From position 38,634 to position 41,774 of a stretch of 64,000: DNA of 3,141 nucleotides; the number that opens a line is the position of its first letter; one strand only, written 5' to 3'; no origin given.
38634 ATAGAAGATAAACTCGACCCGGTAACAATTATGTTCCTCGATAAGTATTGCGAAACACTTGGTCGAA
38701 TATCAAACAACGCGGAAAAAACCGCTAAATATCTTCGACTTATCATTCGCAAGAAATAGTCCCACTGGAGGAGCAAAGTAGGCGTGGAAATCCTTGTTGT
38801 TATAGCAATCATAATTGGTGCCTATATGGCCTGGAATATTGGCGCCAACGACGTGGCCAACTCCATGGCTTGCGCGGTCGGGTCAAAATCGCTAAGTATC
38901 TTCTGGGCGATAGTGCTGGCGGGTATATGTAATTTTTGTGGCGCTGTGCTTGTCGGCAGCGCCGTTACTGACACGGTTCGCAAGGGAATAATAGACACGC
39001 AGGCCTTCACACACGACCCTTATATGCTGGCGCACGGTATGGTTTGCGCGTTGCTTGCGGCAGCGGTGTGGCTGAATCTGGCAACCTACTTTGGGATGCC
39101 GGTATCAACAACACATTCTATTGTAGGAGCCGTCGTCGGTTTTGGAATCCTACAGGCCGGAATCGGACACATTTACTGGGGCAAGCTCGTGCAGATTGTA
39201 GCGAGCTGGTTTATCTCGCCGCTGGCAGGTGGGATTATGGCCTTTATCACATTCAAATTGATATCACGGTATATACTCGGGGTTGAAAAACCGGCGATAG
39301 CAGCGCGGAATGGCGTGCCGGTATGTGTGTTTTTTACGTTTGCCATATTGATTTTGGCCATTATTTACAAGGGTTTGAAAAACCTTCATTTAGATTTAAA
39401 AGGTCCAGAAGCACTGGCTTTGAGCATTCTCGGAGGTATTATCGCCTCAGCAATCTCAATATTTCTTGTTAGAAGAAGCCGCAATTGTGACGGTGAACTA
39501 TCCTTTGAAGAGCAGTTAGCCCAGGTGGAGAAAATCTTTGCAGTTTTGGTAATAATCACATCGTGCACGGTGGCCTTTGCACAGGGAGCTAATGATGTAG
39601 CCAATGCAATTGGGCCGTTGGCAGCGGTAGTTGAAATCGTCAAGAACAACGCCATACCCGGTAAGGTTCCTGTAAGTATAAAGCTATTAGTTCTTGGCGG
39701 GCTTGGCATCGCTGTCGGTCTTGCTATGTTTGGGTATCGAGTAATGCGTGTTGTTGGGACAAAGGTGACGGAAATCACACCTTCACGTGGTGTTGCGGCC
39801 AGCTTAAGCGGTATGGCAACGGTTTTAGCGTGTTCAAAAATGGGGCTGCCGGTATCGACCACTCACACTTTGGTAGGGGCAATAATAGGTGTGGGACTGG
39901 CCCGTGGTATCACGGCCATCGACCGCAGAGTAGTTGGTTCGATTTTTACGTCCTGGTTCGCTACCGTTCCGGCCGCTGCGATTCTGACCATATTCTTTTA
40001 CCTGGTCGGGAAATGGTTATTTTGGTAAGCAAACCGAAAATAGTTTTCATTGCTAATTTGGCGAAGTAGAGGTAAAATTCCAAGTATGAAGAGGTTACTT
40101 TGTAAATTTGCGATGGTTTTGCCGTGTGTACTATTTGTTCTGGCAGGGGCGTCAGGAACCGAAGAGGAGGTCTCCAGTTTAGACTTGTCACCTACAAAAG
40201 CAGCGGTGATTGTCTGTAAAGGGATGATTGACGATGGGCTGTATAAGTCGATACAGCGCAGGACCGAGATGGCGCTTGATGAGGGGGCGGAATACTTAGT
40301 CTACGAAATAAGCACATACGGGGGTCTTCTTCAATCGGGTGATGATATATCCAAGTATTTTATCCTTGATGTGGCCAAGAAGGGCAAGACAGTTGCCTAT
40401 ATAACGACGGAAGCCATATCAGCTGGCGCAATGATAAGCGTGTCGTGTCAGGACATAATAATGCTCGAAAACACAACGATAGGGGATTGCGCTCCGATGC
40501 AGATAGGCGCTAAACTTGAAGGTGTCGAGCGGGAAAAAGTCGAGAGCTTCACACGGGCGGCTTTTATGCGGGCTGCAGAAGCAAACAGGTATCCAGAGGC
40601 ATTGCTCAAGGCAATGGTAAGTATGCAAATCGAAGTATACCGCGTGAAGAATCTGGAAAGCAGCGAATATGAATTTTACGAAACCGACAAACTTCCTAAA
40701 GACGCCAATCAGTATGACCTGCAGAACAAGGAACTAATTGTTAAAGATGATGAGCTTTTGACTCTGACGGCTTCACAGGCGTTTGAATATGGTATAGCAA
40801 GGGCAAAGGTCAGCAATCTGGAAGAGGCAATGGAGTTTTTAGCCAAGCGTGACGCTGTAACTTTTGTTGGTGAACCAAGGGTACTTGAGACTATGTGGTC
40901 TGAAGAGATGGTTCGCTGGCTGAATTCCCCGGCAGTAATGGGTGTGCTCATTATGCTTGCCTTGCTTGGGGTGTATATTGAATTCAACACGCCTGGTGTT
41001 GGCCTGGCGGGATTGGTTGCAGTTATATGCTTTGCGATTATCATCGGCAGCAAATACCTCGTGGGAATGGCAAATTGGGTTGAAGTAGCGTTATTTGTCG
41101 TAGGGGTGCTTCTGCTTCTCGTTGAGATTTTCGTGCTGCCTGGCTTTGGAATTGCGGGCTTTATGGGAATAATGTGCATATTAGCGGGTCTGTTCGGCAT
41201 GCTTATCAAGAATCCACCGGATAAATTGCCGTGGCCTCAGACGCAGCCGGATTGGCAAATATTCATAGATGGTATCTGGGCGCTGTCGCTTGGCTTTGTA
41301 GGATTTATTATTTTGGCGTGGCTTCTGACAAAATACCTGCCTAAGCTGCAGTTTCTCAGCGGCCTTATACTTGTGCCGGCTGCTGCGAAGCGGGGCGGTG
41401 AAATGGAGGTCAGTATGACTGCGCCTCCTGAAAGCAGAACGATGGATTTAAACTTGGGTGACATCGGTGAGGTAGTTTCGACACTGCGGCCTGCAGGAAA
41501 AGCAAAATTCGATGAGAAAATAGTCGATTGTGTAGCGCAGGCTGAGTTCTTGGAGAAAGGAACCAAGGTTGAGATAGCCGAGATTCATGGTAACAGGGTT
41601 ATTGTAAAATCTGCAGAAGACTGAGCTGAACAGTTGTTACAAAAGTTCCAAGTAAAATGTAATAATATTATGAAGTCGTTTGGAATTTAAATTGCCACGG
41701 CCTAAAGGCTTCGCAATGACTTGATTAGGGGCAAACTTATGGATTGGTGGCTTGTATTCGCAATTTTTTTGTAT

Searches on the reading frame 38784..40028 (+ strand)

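Call 75: search_protein_families(library=pfam, proteins=[window:38784-40028:+])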
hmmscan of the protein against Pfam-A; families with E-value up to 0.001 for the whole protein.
window:38784-40028:+ (414 aa): 1 family
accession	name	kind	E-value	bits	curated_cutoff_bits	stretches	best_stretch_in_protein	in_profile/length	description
PF01384.25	PHO4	-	7.1e-112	374.3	33.7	1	19-401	1-349/350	Phosphate transporter family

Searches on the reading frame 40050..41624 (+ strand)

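Call 75: search_protein_families(library=pfam, proteins=[window:40050-41624:+])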
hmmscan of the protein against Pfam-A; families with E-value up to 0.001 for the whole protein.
window:40050-41624:+ (524 aa): 3 families
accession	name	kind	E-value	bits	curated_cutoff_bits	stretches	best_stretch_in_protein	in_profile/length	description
PF24961.1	NfeD_membrane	-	3.5e-26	92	26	1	296-428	2-119/119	NfeD integral membrane domain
PF25145.1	NfeD1b_N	-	1.9e-24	86.7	40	1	53-200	4-145/189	NfeD1b, N-terminal domain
PF01957.25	NfeD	-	3.5e-11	43.6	29.1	1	469-520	5-56/57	NfeD-like C-terminal, partner-binding domain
